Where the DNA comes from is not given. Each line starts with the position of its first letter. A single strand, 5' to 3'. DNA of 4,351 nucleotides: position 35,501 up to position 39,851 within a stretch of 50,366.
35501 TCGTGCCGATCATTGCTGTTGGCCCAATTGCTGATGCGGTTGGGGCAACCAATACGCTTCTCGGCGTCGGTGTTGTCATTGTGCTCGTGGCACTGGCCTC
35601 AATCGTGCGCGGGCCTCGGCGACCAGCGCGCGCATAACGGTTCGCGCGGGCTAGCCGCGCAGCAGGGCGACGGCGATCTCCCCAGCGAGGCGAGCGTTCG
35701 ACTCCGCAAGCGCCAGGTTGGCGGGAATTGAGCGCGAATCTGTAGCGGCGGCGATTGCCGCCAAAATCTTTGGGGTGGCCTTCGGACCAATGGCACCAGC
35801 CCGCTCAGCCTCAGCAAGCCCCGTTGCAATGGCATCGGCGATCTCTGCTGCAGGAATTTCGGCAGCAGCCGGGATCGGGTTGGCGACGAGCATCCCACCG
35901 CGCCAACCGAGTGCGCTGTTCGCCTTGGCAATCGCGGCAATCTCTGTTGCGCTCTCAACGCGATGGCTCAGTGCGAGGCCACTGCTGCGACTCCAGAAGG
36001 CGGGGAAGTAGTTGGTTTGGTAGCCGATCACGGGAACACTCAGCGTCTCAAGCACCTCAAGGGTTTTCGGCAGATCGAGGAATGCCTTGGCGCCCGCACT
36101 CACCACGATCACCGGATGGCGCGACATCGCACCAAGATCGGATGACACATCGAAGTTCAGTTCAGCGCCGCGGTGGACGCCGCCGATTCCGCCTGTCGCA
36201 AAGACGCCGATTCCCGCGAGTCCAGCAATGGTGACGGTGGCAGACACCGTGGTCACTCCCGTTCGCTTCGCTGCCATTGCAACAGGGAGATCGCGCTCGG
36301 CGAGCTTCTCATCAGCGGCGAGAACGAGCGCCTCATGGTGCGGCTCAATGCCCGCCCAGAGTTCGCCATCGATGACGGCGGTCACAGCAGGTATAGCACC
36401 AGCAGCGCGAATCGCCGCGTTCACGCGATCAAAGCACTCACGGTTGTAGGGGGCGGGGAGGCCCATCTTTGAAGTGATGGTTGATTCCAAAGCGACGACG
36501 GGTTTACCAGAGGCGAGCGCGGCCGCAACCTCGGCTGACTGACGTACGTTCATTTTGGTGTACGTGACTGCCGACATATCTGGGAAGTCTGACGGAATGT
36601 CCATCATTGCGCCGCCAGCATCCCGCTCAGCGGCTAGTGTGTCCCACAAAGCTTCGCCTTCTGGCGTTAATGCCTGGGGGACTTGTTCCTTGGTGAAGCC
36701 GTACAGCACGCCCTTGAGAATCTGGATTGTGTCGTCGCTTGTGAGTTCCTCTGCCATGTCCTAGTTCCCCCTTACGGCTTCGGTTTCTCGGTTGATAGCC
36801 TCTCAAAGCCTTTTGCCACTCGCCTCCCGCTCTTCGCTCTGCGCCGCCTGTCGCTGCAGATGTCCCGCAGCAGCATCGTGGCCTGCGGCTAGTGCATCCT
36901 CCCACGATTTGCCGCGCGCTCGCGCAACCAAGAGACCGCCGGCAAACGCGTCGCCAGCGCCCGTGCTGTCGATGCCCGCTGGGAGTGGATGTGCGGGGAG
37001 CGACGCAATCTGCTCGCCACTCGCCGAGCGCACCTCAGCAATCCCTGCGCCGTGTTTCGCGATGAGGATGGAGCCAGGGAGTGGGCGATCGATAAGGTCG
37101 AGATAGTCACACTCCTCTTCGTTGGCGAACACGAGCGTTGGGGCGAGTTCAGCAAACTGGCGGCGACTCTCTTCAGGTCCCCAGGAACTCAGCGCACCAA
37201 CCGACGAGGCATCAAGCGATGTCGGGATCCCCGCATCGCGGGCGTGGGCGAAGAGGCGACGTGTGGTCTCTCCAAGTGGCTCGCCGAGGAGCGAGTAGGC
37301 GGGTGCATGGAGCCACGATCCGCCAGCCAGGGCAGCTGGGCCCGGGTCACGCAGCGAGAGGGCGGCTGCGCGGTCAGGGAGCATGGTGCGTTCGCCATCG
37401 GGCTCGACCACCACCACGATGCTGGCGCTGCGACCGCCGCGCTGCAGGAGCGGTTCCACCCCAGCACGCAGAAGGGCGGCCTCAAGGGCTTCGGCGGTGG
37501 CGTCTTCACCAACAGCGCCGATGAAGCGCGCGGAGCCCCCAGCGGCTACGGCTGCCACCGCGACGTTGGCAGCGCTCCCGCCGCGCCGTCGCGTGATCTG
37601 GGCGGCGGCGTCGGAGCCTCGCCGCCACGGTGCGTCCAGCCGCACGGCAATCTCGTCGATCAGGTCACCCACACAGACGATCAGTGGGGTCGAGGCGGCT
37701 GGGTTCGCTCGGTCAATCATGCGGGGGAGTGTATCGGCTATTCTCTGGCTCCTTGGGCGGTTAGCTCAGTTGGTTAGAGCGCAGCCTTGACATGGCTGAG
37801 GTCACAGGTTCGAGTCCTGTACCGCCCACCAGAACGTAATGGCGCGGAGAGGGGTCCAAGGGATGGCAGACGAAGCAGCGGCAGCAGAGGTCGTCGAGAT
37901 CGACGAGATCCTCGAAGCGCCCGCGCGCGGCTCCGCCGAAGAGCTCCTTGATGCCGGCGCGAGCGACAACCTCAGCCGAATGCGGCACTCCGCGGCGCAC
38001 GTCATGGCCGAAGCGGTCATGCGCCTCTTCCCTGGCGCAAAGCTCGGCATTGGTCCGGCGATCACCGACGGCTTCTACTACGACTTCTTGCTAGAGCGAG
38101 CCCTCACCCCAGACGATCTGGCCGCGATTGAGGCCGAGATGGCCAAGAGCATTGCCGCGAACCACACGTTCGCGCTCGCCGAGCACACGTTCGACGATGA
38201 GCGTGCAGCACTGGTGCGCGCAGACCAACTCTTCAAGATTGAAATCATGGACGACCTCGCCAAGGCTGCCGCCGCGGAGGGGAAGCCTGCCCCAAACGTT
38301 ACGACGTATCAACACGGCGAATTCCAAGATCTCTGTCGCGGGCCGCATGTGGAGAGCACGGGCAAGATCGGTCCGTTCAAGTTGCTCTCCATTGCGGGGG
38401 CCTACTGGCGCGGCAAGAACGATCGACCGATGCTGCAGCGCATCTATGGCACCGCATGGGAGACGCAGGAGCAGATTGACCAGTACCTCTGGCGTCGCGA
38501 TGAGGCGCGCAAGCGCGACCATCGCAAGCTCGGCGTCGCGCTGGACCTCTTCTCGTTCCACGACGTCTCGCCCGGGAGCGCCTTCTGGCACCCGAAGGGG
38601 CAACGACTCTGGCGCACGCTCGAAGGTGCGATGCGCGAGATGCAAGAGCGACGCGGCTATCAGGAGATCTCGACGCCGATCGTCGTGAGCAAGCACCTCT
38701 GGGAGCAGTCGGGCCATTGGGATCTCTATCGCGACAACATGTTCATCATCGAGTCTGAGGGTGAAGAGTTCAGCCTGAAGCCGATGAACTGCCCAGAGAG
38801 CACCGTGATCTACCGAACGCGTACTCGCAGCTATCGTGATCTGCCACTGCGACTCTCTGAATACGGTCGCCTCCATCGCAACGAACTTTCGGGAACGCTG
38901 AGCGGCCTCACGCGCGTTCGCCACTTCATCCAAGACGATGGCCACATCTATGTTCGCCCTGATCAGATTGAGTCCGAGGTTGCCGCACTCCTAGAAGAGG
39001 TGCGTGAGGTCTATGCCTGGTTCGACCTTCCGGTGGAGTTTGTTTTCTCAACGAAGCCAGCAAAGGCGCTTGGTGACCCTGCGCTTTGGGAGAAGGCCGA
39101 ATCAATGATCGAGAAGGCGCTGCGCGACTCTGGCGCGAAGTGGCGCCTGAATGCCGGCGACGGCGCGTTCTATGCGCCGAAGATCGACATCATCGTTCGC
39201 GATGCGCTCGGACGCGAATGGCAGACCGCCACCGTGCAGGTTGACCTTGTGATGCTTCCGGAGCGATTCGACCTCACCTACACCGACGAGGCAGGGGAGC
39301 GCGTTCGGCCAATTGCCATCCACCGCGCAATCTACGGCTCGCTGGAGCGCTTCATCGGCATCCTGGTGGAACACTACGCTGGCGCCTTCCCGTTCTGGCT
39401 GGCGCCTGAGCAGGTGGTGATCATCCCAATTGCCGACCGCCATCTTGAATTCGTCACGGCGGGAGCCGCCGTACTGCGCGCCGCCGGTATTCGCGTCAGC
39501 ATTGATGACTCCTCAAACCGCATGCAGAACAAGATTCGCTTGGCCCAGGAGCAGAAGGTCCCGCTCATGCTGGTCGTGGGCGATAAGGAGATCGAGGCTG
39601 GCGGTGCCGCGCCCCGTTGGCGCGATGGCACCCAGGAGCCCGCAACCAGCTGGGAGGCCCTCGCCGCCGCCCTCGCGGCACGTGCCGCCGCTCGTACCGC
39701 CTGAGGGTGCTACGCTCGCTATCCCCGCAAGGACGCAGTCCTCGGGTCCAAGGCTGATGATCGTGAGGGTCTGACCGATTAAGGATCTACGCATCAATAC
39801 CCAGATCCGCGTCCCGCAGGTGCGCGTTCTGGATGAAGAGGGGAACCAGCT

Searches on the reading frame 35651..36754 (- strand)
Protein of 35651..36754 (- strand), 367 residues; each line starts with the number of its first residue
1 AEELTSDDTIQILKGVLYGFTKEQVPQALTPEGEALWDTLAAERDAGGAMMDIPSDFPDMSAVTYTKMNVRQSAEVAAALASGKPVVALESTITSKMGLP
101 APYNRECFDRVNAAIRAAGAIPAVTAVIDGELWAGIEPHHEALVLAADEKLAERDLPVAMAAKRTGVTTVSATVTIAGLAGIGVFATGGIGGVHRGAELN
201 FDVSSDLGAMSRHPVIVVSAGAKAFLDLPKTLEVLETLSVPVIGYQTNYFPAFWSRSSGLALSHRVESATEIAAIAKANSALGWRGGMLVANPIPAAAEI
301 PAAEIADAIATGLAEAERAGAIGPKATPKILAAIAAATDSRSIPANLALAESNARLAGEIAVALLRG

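Call 23: search_protein_families(library=pfam, proteins=[window:35651-36754:-], max_evalue=0.00001)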
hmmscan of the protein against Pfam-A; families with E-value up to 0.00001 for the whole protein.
window:35651-36754:- (367 aa): 1 family
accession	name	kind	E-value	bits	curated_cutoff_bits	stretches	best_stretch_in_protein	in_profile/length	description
PF04227.17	Indigoidine_A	-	1.1e-99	333.9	25.2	1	75-363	1-291/291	Indigoidine synthase A like protein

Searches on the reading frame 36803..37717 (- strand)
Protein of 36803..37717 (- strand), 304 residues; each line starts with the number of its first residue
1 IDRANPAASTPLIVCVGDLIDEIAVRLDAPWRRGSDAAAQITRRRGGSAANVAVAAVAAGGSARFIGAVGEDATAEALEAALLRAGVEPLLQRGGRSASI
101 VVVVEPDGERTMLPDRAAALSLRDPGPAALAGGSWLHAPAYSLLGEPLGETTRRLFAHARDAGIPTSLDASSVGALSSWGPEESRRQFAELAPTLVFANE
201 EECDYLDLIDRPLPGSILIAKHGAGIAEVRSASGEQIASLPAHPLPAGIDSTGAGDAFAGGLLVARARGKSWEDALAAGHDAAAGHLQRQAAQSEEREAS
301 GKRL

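Call 23: search_protein_families(library=pfam, proteins=[window:36803-37717:-], max_evalue=0.00001)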
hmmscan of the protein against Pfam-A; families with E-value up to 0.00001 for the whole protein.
window:36803-37717:- (304 aa): 1 family
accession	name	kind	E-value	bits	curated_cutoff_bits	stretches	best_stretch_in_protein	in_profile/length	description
PF00294.29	PfkB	-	5.3e-29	101.9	25.8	2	12-203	3-194/302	pfkB family carbohydrate kinase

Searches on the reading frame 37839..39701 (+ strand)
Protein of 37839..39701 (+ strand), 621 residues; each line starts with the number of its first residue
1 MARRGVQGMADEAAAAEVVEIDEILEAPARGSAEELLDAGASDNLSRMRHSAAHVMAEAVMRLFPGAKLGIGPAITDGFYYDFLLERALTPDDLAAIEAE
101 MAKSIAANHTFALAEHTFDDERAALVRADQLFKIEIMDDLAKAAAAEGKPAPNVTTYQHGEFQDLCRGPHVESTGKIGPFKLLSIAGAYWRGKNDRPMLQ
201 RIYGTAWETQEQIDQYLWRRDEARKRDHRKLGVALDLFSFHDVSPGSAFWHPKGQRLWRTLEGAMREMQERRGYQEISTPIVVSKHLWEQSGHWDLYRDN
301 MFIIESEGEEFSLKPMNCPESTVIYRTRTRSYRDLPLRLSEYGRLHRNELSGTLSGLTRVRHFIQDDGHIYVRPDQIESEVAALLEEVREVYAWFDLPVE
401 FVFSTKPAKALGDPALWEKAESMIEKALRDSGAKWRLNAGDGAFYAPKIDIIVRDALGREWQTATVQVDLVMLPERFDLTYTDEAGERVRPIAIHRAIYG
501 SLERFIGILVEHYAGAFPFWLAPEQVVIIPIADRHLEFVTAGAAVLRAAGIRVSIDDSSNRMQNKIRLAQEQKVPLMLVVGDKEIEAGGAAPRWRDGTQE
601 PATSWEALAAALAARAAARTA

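Call 23: search_protein_families(library=pfam, proteins=[window:37839-39701:+], max_evalue=0.00001)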
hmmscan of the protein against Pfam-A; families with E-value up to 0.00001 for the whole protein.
window:37839-39701:+ (621 aa): 3 families
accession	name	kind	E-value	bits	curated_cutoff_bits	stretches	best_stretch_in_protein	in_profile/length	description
PF00587.30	tRNA-synt_2b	-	4.4e-43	147.9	29.3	1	304-513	3-179/179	tRNA synthetase class II core domain (G, H, P, S and T)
PF03129.25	HGTP_anticodon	-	2.2e-18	66.6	21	1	525-613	1-92/94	Anticodon binding domain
PF07973.19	tRNA_SAD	-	6.3e-16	58.5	24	1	154-203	1-44/44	Threonyl and Alanyl tRNA synthetase second additional domain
